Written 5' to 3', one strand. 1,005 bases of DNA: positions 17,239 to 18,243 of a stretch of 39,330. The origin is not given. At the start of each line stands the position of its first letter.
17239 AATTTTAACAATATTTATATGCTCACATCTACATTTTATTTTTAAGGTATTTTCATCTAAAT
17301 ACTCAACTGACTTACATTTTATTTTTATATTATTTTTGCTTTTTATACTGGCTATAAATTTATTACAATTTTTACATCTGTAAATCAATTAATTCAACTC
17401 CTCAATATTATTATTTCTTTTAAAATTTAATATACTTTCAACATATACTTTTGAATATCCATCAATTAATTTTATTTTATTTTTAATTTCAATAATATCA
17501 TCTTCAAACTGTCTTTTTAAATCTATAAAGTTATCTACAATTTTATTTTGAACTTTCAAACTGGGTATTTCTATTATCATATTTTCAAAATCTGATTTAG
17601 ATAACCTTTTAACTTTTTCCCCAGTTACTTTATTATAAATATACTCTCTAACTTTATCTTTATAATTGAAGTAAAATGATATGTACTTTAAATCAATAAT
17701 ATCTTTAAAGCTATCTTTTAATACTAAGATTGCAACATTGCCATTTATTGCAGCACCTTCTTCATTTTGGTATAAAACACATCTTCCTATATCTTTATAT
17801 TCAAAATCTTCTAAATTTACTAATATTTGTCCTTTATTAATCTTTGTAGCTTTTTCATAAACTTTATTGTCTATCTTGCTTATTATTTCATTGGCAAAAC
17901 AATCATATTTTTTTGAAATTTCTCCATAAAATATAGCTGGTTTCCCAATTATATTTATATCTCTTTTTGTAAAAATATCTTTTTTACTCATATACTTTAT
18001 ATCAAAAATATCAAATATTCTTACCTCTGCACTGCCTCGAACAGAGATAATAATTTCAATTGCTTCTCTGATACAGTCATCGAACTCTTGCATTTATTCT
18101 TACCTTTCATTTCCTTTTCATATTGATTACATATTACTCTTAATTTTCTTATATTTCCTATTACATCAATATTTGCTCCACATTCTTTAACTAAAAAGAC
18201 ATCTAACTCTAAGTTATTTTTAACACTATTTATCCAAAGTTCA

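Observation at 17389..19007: Orphan Type I-like methyltransferase plus half-HsdS specificity subunit, with no restriction subunit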

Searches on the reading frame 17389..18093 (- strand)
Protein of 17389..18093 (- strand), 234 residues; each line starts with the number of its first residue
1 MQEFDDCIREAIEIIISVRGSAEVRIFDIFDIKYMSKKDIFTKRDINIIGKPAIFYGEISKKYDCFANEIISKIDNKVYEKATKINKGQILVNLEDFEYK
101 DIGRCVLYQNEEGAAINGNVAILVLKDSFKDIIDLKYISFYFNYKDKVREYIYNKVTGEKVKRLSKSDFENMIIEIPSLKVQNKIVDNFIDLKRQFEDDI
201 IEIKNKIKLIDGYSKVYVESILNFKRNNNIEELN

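Call 3: search_protein_families(library=pfam, proteins=[window:17389-18093:-], max_evalue=0.1)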
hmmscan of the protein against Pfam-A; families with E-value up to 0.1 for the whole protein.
window:17389-18093:- (234 aa): 1 family
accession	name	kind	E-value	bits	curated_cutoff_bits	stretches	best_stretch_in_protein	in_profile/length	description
PF01420.25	Methylase_S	-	1.2e-08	35.8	22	1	22-200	5-162/168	Type I restriction modification DNA specificity domain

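Call 4: search_protein_families(library=ncbifam, proteins=[window:17389-18093:-], max_evalue=0.1)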
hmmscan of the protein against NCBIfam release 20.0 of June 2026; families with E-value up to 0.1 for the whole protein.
window:17389-18093:- (234 aa): 3 families
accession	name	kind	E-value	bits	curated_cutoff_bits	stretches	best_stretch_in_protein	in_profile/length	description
NF007278.0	PRK09737.1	equivalog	0.0001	21.2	662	1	76-187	272-380/461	type I restriction-modification system specificity subunit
NF006737.0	PRK09267.1-3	equivalog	0.005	16.5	238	1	24-75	28-77/174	flavodoxin FldA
NF006735.0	PRK09267.1-1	equivalog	0.0061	16.4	315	1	25-68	29-71/176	flavodoxin FldA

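Call 12: search_solved_structures(query=window:17389-18093:-, max_evalue=1, show_alignments=2)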
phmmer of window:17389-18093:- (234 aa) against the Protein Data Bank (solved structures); distinct sequences matched with E-value up to 1: 3.
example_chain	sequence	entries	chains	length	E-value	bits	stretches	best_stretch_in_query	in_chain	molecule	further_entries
1yf2_A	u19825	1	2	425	0.013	18.6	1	130-210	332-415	Type I restriction-modification enzyme, S subunit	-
5ybb_D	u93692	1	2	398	0.71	12.9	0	134-194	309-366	Restriction endonuclease S subunits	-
3okg_A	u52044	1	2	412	0.78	12.8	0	134-194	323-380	Restriction endonuclease S subunits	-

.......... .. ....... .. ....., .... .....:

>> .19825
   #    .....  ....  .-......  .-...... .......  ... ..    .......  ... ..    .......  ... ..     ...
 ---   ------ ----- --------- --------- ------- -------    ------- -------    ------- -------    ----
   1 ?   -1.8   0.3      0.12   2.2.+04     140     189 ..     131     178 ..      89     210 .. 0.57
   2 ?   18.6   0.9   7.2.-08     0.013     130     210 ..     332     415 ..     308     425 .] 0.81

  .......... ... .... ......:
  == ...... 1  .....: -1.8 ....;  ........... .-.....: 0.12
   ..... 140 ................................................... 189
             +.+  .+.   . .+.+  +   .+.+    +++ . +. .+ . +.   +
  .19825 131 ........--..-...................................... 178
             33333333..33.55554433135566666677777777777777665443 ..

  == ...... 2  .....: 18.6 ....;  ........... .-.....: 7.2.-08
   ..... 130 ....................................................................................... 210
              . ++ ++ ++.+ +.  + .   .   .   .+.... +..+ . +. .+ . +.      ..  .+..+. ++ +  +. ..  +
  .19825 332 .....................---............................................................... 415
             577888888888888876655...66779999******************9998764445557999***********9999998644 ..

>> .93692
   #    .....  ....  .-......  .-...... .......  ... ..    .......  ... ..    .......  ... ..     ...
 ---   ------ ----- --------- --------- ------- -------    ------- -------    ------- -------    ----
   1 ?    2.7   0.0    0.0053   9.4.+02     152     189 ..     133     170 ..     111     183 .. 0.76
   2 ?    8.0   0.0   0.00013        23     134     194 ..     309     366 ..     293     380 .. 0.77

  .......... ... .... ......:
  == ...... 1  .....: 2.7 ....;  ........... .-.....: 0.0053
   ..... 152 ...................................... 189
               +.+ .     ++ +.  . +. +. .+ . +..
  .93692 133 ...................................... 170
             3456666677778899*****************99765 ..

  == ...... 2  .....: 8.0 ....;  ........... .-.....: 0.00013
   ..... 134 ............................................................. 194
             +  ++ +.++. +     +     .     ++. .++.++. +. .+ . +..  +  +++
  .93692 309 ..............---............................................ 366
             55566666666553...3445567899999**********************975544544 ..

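Call 14: find_homologous_proteins(query=window:17389-18093:-)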
Query window:17389-18093:- (234 aa): 352 proteins with E <= 0.001 among 677 candidates; the best 120 are listed.
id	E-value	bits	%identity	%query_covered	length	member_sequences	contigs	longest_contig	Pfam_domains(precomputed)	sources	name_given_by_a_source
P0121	2.3e-141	487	100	100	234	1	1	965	PF01420.26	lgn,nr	nr:MAG TPA: hypothetical protein [Caudoviricetes sp.]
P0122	2.7e-128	444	91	100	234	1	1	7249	PF01420.26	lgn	-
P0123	6.5e-120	417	89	95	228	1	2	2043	PF01420.26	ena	-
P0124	1.0e-119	416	85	100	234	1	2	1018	PF01420.26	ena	-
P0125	2.9e-119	415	83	100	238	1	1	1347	PF01420.26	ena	-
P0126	5.6e-119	414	100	85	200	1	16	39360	PF01420.26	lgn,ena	-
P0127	3.2e-116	405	87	95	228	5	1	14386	PF01420.26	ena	-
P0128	1.3e-113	396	85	95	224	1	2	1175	PF01420.26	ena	-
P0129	2.0e-113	396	85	95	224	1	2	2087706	PF01420.26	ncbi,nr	ncbi:restriction endonuclease subunit S [Fusobacterium vincentii]|nr:hypothetical protein CS401_0411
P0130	9.2e-113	393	84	95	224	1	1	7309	PF01420.26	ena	-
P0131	3.2e-111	388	83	95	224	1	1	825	PF01420.26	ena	-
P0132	1.4e-110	386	83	96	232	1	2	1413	PF01420.26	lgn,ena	-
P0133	2.6e-109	382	83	96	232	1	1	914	PF01420.26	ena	-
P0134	1.5e-108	380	80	96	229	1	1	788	PF01420.26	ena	-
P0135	2.6e-108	379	81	96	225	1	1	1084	PF01420.26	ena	-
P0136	2.0e-107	376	79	96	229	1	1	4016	PF01420.26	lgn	-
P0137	2.1e-107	376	79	96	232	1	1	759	PF01420.26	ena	-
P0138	2.6e-107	376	78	96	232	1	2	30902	PF01420.26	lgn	-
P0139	9.4e-107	374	79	96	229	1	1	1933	PF01420.26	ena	-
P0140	1.3e-106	373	78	96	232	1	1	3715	PF01420.26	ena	-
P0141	1.9e-106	373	80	97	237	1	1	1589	PF01420.26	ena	-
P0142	3.9e-106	372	76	100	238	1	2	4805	PF01420.26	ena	-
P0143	4.1e-106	372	90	85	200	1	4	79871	PF01420.26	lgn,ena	-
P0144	7.2e-106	371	75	100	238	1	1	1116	PF01420.26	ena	-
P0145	5.8e-105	368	79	96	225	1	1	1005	PF01420.26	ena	-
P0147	7.1e-104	364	75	95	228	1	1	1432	PF01420.26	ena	-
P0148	8.6e-104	364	88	85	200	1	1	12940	PF01420.26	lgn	-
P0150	1.4e-103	364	80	94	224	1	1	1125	PF01420.26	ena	-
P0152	2.9e-103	362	75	95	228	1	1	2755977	PF01420.26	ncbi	ncbi:restriction endonuclease subunit S [Fusobacterium animalis]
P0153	4.9e-103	362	88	85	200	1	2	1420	PF01420.26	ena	-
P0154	9.3e-103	361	88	85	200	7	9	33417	PF01420.26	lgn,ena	-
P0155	9.5e-103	361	76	96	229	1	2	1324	PF01420.26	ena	-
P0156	1.8e-102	360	76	96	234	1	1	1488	PF01420.26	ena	-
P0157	2.2e-102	360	77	96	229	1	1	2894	PF01420.26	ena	-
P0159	5.5e-102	358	74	96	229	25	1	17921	PF01420.26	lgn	-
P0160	6.1e-102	358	76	96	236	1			PF01420.26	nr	nr:MAG TPA: hypothetical protein [Caudoviricetes sp.]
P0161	7.6e-102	358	76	96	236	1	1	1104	PF01420.26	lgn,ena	-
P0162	1.6e-101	357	77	96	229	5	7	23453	PF01420.26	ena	-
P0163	5.8e-101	355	87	83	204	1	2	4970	PF01420.26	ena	-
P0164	6.0e-101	355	74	96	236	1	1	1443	PF01420.26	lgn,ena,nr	nr:MAG TPA: hypothetical protein [Caudoviricetes sp.]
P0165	1.0e-100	354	73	96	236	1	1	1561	PF01420.26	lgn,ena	-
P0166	1.3e-100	354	75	96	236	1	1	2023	PF01420.26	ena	-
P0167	1.5e-100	354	74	96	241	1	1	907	PF01420.26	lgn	-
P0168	1.6e-100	353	73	97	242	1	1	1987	PF01420.26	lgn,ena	-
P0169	1.7e-100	353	88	82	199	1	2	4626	PF01420.26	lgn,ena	-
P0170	1.8e-100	353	75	95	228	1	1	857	PF01420.26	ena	-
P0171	4.6e-100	352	86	85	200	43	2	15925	PF01420.26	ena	-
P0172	4.7e-100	352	75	96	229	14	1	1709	PF01420.26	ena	-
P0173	4.8e-100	352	75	96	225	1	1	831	PF01420.26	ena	-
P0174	5.6e-100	352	74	96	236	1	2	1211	PF01420.26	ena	-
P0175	7.1e-100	351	75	96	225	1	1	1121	PF01420.26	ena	-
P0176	7.8e-100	351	74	96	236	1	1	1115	PF01420.26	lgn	-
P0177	1.4e-99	350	76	97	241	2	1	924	PF01420.26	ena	-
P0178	1.6e-99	350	74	96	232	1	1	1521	PF01420.26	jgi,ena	-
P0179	2.1e-99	350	74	96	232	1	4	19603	PF01420.26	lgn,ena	-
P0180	2.4e-99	350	74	96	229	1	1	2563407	PF01420.26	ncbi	ncbi:restriction endonuclease subunit S [Fusobacterium polymorphum]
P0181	2.9e-99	349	74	96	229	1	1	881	PF01420.26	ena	-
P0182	8.4e-99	348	74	96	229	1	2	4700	PF01420.26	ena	-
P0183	1.4e-98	347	73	96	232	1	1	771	PF01420.26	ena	-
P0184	1.5e-98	347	74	96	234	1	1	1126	PF01420.26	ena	-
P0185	1.5e-98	347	75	96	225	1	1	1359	PF01420.26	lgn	-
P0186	4.3e-98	346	74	96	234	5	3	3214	PF01420.26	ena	-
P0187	5.4e-98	345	73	96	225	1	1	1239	PF01420.26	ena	-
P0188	5.4e-98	345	76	94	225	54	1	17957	PF01420.26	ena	-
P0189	1.1e-97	344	74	96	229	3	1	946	PF01420.26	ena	-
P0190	1.6e-97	344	73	96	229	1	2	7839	PF01420.26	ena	-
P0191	1.8e-97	343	72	96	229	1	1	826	PF01420.26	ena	-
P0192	2.2e-97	343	73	96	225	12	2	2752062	PF01420.26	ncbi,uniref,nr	ncbi:restriction endonuclease subunit S [Fusobacterium polymorphum]|uniref:Type I restriction modifi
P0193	4.5e-97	342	75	96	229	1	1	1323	PF01420.26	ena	-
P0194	7.0e-97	342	86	80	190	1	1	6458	PF01420.26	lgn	-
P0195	8.7e-97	341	84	85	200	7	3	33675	PF01420.26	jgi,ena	jgi:restriction endonuclease S subunit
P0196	1.7e-96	340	73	96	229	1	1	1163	PF01420.26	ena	-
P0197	2.1e-96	340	72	96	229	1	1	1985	PF01420.26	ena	-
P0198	2.6e-96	340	73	97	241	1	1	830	PF01420.26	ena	-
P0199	2.9e-96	340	75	92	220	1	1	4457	PF01420.26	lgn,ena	-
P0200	4.1e-96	339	73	96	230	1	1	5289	PF01420.26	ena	-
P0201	6.8e-96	338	81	85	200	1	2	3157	PF01420.26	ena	-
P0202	9.3e-96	338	73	95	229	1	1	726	PF01420.26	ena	-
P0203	1.6e-95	337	86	82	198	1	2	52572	PF01420.26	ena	-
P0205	3.9e-95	336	72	97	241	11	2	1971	PF01420.26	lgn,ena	-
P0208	4.1e-94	333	71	96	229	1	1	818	PF01420.26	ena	-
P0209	3.5e-93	329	84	81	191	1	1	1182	PF01420.26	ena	-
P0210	2.2e-92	327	82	81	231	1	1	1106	PF01420.26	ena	-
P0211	2.7e-92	327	72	93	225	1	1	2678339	PF01420.26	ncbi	ncbi:restriction endonuclease subunit S [Fusobacterium polymorphum]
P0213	8.0e-92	325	79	83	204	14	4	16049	PF01420.26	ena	-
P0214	1.9e-91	324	76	89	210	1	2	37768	PF01420.26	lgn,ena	-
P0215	1.1e-90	321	71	96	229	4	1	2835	PF01420.26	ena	-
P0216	1.2e-90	321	81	82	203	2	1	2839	PF01420.26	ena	-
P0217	1.9e-90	321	81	81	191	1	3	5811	PF01420.26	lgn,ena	-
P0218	3.0e-90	320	81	81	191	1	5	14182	PF01420.26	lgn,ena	-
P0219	4.2e-90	319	81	81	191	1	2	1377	PF01420.26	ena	-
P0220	2.1e-89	317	81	81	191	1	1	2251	PF01420.26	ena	-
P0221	2.5e-89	317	80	80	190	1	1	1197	PF01420.26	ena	-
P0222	6.6e-89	316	80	81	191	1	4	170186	PF01420.26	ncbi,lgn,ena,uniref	ncbi:restriction endonuclease subunit S [Fusobacterium polymorphum]|uniref:restriction endonuclease 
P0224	3.5e-88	313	78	82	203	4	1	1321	PF01420.26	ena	-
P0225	4.0e-88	313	79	81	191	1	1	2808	PF01420.26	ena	-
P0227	6.2e-88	312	79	81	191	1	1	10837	PF01420.26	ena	-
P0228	9.9e-88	312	79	81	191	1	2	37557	PF01420.26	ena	-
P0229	1.1e-87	311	79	81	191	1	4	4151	PF01420.26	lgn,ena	-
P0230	1.6e-87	311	78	81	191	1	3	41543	PF01420.26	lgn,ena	-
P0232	1.6e-87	311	79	81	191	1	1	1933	PF01420.26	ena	-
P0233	2.6e-87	310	78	81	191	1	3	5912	PF01420.26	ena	-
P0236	5.6e-87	309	78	81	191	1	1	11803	PF01420.26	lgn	-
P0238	3.5e-86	307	78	81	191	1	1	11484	PF01420.26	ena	-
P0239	4.9e-86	306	77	81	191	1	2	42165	PF01420.26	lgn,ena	-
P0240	5.1e-86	306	76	82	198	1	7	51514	PF01420.26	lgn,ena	-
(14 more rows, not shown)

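Call 28: search_protein_families(library=padloc, proteins=[window:17389-18093:-], max_evalue=0.01)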
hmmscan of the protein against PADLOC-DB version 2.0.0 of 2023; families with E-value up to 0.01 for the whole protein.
window:17389-18093:- (234 aa): 52 families (the best 25 are shown)
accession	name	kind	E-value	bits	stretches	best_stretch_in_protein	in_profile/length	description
PDLC03057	Specificity_I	-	9.5e-20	68.8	1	28-198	20-188/407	Type I specificity subunit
PDLC03077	Specificity_I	-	3.3e-14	51.3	1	29-187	222-372/417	Type I specificity subunit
PDLC03124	Specificity_I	-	3.6e-12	44.9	1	35-192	31-184/413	Type I specificity subunit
PDLC03072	Specificity_I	-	8e-12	42.9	1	74-208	288-419/448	Type I specificity subunit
PDLC03098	Specificity_I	-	1.3e-11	42.6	1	60-208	70-210/443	Type I specificity subunit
PDLC03100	Specificity_I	-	1.9e-11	42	1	50-199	225-369/392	Type I specificity subunit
PDLC03165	Specificity_I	-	2.3e-11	41.8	1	49-217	46-205/411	Type I specificity subunit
PDLC03179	Specificity_I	-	3.9e-11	40.6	1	44-195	418-561/589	Type I specificity subunit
PDLC03185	Specificity_I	-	7.2e-11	40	1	51-195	249-384/408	Type I specificity subunit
PDLC03086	Specificity_I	-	1.2e-10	39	1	25-192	17-173/458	Type I specificity subunit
PDLC03101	Specificity_I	-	3.3e-10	38.1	1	41-186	230-368/411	Type I specificity subunit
PDLC03144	Specificity_I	-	4.1e-10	37.8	1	84-195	64-166/388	Type I specificity subunit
PDLC03169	Specificity_I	-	5e-10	37.3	1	39-186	242-379/461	Type I specificity subunit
PDLC03090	Specificity_I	-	6.5e-10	36.8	1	52-211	52-201/434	Type I specificity subunit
PDLC03178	Specificity_I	-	1.9e-09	35.4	1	36-206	32-182/411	Type I specificity subunit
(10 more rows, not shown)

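Call 29: search_protein_families(library=phrogs, proteins=[window:17389-18093:-], max_evalue=0.001)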
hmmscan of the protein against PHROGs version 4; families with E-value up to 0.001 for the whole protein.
window:17389-18093:- (234 aa): 1 family
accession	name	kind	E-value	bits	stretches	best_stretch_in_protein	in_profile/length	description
phrog_2668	-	unknown function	5e-13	49.4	1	24-214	228-408/554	-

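Call 57: predict_structure(alignment_id=A3)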
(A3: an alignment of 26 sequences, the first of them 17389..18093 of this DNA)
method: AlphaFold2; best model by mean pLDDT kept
length: 234 residues; sequences in the alignment: 26
mean_pLDDT: 44.5   pTM: 0.30
mean pLDDT of the five models: 44.5, 42.2, 41.5, 38.7, 36.9
residues with pLDDT >= 90: 0; 70-90: 8; 50-70: 64; < 50: 162
segments of 3 or more residues with pLDDT < 50: 1-75, 94-115, 117-119, 128-179
pLDDT, mean of each block of 10 residues (from residue 1): 38 42 28 29 30 30 26 44 54 42 38 47 51 46 44 43 40 40 51 64 66 58 69 47
secondary structure, 60 per line:
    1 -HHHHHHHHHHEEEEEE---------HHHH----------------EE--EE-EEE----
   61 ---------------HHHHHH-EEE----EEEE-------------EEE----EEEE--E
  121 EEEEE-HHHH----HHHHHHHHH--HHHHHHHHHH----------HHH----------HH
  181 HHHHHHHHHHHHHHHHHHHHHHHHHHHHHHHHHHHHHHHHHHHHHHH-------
elements in order: H2-11 E12-17 H27-30 E54-56 H76-81 E83-85 E90-93 E107-109 E114-117 E120-125 H127-130 H135-143 H146-155 H179-227

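Call 59: search_solved_structures(query=A3, max_evalue=0.01, show_alignments=2)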
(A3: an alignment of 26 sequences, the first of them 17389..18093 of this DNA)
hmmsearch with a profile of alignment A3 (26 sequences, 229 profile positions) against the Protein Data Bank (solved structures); distinct sequences matched with E-value up to 0.01: 1.
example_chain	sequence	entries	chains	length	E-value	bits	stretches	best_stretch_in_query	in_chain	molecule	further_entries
1yf2_A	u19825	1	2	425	0.00015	24.6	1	134-214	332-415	Type I restriction-modification enzyme, S subunit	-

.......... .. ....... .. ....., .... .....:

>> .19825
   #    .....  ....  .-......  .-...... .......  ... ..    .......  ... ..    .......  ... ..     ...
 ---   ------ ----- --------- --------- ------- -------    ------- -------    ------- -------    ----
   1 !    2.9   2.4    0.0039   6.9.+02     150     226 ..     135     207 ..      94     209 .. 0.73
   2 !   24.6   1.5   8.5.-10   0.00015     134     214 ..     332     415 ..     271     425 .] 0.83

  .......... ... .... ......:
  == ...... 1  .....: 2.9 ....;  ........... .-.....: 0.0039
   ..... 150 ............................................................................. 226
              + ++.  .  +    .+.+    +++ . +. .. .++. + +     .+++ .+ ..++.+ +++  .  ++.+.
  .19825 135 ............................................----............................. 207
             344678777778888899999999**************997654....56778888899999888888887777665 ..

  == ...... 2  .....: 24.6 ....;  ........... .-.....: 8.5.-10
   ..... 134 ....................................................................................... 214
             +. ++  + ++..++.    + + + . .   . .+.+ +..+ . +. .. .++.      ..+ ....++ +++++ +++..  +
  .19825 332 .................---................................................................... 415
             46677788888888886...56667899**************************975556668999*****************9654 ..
